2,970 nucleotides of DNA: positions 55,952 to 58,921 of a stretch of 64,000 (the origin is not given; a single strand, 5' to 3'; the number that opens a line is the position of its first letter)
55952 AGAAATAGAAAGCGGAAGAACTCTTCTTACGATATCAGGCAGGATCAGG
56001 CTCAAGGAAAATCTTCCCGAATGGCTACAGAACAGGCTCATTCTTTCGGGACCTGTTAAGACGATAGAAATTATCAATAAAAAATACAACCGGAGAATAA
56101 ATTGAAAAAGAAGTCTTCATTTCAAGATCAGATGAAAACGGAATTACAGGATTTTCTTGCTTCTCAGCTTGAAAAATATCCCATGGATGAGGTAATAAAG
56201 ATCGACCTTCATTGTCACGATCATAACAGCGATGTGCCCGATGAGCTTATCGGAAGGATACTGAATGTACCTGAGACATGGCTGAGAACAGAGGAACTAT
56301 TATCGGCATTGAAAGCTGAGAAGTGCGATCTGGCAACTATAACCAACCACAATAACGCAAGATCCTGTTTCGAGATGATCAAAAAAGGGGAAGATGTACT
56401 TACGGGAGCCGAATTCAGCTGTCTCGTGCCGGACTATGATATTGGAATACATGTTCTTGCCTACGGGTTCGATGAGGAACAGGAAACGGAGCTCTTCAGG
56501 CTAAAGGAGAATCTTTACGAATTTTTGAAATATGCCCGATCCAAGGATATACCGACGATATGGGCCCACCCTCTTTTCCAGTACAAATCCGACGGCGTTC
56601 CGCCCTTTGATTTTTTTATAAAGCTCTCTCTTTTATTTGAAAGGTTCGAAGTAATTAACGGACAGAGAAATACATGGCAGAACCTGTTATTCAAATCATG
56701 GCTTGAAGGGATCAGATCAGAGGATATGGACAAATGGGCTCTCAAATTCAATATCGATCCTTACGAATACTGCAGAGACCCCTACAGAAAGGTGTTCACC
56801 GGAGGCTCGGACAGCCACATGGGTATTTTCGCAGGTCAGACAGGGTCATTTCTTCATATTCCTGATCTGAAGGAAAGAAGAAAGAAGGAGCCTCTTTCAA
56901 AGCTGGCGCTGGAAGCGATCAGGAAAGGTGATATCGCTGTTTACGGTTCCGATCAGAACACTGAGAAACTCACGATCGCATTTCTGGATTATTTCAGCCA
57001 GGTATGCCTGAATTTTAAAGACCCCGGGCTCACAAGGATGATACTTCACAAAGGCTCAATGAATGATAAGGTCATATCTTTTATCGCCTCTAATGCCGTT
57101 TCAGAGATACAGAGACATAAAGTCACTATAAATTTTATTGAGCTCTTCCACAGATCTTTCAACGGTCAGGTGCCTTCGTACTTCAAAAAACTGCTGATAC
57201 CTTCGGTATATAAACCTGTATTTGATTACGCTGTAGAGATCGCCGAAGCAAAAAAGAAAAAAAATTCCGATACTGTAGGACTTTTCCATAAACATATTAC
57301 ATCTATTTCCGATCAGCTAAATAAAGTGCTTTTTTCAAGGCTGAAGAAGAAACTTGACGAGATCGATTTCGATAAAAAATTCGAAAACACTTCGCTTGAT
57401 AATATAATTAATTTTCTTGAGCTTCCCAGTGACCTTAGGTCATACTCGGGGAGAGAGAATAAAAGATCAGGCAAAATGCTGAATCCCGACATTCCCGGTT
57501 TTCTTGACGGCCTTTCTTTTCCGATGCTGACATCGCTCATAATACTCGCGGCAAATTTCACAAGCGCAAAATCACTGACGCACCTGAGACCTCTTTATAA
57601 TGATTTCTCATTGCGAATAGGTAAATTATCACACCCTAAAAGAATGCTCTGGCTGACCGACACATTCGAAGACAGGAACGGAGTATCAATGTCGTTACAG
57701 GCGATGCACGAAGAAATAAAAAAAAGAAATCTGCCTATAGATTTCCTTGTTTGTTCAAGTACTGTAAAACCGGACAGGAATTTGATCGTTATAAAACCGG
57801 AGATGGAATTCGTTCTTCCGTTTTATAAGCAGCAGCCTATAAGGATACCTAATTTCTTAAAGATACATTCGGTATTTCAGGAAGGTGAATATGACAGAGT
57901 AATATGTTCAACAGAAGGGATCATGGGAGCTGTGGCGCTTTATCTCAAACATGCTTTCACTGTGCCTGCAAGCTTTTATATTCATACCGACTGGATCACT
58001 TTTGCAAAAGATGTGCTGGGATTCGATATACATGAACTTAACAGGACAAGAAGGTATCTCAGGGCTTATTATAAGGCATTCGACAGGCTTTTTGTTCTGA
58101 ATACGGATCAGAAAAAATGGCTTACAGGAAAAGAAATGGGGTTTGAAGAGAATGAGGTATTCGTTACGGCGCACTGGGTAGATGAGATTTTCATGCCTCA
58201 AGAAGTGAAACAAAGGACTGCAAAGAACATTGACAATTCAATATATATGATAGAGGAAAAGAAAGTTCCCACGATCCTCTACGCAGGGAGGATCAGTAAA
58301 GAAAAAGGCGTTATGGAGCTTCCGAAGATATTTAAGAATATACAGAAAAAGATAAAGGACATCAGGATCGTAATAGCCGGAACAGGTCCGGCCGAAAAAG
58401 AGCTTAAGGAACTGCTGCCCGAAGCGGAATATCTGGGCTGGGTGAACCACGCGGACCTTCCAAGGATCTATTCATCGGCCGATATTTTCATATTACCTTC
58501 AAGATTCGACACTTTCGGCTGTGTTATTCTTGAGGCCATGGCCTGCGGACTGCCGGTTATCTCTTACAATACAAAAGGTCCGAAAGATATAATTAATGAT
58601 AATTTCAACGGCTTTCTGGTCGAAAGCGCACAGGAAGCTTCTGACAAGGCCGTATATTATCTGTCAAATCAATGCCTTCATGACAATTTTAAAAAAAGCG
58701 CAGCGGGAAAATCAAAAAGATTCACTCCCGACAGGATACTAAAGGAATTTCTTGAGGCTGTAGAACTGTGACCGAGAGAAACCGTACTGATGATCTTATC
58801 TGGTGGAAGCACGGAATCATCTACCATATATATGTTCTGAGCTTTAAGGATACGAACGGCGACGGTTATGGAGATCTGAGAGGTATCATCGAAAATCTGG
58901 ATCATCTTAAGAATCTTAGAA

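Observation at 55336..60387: A candidate Pho-regulated module of a START lipid-binding protein, a PHP-phosphoesterase/GT4 fusion and a GH13 enzyme, directly downstream of a three-unit Pho-box-like array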

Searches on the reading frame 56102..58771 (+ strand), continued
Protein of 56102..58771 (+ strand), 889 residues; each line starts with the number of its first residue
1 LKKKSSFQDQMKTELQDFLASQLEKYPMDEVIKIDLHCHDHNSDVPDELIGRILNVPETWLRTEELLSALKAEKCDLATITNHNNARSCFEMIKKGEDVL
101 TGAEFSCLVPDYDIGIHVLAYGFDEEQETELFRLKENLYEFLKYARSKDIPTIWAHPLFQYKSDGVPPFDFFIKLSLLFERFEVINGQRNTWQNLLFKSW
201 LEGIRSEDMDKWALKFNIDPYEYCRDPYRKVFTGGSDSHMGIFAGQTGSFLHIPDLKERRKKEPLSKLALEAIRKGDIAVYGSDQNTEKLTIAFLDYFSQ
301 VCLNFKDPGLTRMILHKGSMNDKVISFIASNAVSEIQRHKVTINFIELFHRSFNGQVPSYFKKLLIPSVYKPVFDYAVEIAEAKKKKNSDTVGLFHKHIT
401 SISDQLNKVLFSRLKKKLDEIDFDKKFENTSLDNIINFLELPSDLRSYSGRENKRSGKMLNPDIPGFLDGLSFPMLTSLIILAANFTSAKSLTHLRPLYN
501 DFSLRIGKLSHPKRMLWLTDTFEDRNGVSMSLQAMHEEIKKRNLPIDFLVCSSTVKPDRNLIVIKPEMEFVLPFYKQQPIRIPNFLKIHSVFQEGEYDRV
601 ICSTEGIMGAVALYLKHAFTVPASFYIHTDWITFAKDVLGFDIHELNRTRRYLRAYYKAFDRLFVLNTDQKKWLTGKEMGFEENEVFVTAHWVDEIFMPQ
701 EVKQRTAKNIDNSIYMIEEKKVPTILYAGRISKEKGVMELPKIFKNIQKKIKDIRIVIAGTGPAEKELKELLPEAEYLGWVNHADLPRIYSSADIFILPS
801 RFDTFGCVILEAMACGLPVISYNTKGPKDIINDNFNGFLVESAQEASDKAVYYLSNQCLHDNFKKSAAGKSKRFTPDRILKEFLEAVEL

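Call 96: search_protein_families(library=ncbifam, proteins=[L019:7959-8999:+, L033:14321-15547:-, L055:12802-13965:+, L045:7603-8289:-, L024:9564-9902:+, L016:13511-14074:-], max_evalue=0.00001)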
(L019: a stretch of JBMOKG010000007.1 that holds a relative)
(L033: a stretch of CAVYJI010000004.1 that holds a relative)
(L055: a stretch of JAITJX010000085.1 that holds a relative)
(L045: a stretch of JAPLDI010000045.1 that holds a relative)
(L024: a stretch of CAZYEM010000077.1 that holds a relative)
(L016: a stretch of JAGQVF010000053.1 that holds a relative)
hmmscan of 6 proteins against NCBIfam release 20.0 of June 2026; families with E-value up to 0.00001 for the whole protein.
L019:7959-8999:+ (346 aa): 12 families
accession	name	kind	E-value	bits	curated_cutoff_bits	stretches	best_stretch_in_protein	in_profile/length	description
NF053513.1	Gtran_IagA_BgsA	equivalog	1.7e-39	135.7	460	1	1-332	1-331/333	LTA glycolipid anchor biosynthesis glycosyltransferase, IagA/BgsA family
NF049987.1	DaglGlyslTfaseDgs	equivalog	1.1e-35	123.1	500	1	1-334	1-329/332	processive diacylglycerol alpha-glucosyltransferase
TIGR04047.1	MSMEG_0565_glyc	hypoth_equivalog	4.2e-17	62.3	259.85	1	100-317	134-359/373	MSMEG_0565 family glycosyltransferase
TIGR04157.1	glyco_rSAM_CFB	subfamily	1.9e-09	37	400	1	99-265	164-329/406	TIGR04157 family glycosyltransferase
TIGR03999.1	thiol_BshA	equivalog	8.4e-09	34.8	273.7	1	105-333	145-374/375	N-acetyl-alpha-D-glucosaminyl L-malate synthase BshA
NF047684.1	TeichurnBiosyTuaC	equivalog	9.4e-09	34.7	550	1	97-331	157-388/391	teichuronic acid biosynthesis protein TuaC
TIGR03449.1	mycothiol_MshA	equivalog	5.2e-08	32.2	462.5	1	123-333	184-404/406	D-inositol-3-phosphate glycosyltransferase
NF038255.1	exopoly_VpsD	equivalog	1.9e-07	30.3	300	1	47-333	103-380/381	VpsD family glycosyltransferase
TIGR02149.1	glgA_Coryne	subfamily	6.7e-07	28.8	302.4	1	95-331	135-389/391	glycogen synthase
NF038295.1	EPS_HpsP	equivalog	9.4e-07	28.1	550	1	121-332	171-387/388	hormogonium polysaccharide biosynthesis glycosyltransferase HpsP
NF053787.1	GlcN_PG_synth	equivalog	3e-06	26.3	480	1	92-333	131-360/361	N-acetylglucosaminyl phosphatidylglycerol synthase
TIGR02095.1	glgA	subfamily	8e-06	24.8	328.45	0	153-264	285-397/477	glycogen/starch synthase, ADP-glucose type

L033:14321-15547:- (408 aa): 29 families (the best 25 are shown)
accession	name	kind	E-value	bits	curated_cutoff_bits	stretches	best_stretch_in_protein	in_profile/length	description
NF049988.1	MGlcDAGSynMgs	equivalog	4.8e-26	92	400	1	7-386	5-390/398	alpha-monoglucosyldiacylglycerol synthase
NF053787.1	GlcN_PG_synth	equivalog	9.4e-25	87.2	480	1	33-384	32-360/361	N-acetylglucosaminyl phosphatidylglycerol synthase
NF041876.1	EPS_EpsE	equivalog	1.1e-21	77.5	400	1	204-371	210-382/389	exopolysaccharide biosynthesis GT4 family glycosyltransferase EpsE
TIGR03999.1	thiol_BshA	equivalog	8.9e-21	74.2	273.7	1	85-383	81-373/375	N-acetyl-alpha-D-glucosaminyl L-malate synthase BshA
NF047684.1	TeichurnBiosyTuaC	equivalog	8.3e-19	67.8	550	1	86-372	104-376/391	teichuronic acid biosynthesis protein TuaC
NF053513.1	Gtran_IagA_BgsA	equivalog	7.8e-18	64.6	460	1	79-383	37-331/333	LTA glycolipid anchor biosynthesis glycosyltransferase, IagA/BgsA family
TIGR03088.1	stp2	hypoth_equivalog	1.6e-17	63.6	409.05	1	204-373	190-363/374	TIGR03088 family PEP-CTERM/XrtA system glycosyltransferase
NF038295.1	EPS_HpsP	equivalog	3.3e-17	62.6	550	1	161-384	165-388/388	hormogonium polysaccharide biosynthesis glycosyltransferase HpsP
TIGR03449.1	mycothiol_MshA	equivalog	1.7e-16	60.2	462.5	1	85-384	99-404/406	D-inositol-3-phosphate glycosyltransferase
TIGR02149.1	glgA_Coryne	subfamily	2.1e-16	60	302.4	1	77-383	74-390/391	glycogen synthase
TIGR04063.1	stp3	hypoth_equivalog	5.5e-16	58.4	442.05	1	86-384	90-396/397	TIGR04063 family PEP-CTERM/XrtA system glycosyltransferase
NF049987.1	DaglGlyslTfaseDgs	equivalog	6.2e-14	51.7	500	1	85-387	40-331/332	processive diacylglycerol alpha-glucosyltransferase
NF038229.1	Glyco4_Geo_Pelo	equivalog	2.7e-13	49.6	400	1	80-368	47-319/338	GPMC system family 4 glycosyltransferase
NF041010.1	glycosy_Agl16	equivalog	4.9e-13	48.7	575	1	206-383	178-351/352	glycosylation protein Agl16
TIGR04157.1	glyco_rSAM_CFB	subfamily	1.2e-12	47.6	400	1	204-333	223-348/406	TIGR04157 family glycosyltransferase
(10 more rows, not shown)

L055:12802-13965:+ (387 aa): 33 families (the best 25 are shown)
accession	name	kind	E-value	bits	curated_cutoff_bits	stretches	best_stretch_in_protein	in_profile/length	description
NF053787.1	GlcN_PG_synth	equivalog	3.1e-42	144.7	480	1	53-378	50-357/361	N-acetylglucosaminyl phosphatidylglycerol synthase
TIGR04063.1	stp3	hypoth_equivalog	1.4e-22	80.1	442.05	1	77-373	81-388/397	TIGR04063 family PEP-CTERM/XrtA system glycosyltransferase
TIGR03999.1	thiol_BshA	equivalog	1.2e-21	77.1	273.7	1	144-374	133-367/375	N-acetyl-alpha-D-glucosaminyl L-malate synthase BshA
NF049988.1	MGlcDAGSynMgs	equivalog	2.6e-21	76.4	400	1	55-372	54-379/398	alpha-monoglucosyldiacylglycerol synthase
NF053513.1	Gtran_IagA_BgsA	equivalog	3.5e-21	75.6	460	1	88-361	43-312/333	LTA glycolipid anchor biosynthesis glycosyltransferase, IagA/BgsA family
TIGR03088.1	stp2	hypoth_equivalog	2.4e-20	72.9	409.05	1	18-373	14-366/374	TIGR03088 family PEP-CTERM/XrtA system glycosyltransferase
TIGR04157.1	glyco_rSAM_CFB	subfamily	1.9e-18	66.6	400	1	150-329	164-349/406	TIGR04157 family glycosyltransferase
TIGR02472.1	sucr_P_syn_N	equivalog_domain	4.7e-18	65.2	576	1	280-377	340-438/439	sucrose-phosphate synthase, putative, glycosyltransferase domain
NF041876.1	EPS_EpsE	equivalog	1.3e-17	64.2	400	1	174-357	182-372/389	exopolysaccharide biosynthesis GT4 family glycosyltransferase EpsE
TIGR03449.1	mycothiol_MshA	equivalog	2.9e-16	59.4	462.5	1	89-373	103-396/406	D-inositol-3-phosphate glycosyltransferase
NF038229.1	Glyco4_Geo_Pelo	equivalog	3e-16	59.4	400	1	223-361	174-316/338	GPMC system family 4 glycosyltransferase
TIGR04047.1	MSMEG_0565_glyc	hypoth_equivalog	4.1e-14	52.4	259.85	1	259-373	253-367/373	MSMEG_0565 family glycosyltransferase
TIGR02470.1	sucr_synth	equivalog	4.6e-14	51.5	810.4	1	281-368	644-736/784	sucrose synthase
TIGR02095.1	glgA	subfamily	1.9e-13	49.9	328.45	1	208-377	292-474/477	glycogen/starch synthase, ADP-glucose type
NF049987.1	DaglGlyslTfaseDgs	equivalog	2.5e-13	49.7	500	1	90-345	45-294/332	processive diacylglycerol alpha-glucosyltransferase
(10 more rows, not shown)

L045:7603-8289:- (228 aa): 0 families

L024:9564-9902:+ (112 aa): 0 families

L016:13511-14074:- (187 aa): 1 family
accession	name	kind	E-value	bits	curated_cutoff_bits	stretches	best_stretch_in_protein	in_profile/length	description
NF052604.1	UndecprPTUtpABac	equivalog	1.8e-09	37.9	250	1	11-171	24-188/198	undecaprenyl phosphate transporter UptA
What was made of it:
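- All glycolipid-GT matches are far below NCBIfam's curated cut-offs (call 96). The best named match of the DedA neighbour is the undecaprenyl-phosphate transporter UptA (call 96).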

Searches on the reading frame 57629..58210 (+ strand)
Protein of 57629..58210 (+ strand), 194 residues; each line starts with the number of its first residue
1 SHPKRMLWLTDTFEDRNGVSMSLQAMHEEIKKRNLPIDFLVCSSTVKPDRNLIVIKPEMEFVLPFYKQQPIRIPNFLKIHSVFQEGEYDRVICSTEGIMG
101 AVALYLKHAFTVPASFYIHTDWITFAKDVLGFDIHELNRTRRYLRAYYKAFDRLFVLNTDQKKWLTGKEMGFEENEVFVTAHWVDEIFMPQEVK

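Call 95: search_protein_families(library=ncbifam, proteins=[window:57629-58210:+], max_evalue=1)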
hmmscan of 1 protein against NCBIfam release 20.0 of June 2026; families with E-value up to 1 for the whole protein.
window:57629-58210:+ (194 aa): 1 family
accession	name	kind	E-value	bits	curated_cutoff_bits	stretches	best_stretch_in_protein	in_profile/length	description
NF053787.1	GlcN_PG_synth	equivalog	0.045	12.6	480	1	18-156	16-149/361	N-acetylglucosaminyl phosphatidylglycerol synthase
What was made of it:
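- Tried and rejected: Scanning the acceptor-binding half of the GT alone gave only one marginal hit, GlcNAc-PG synthase at E 0.045 (call 95).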
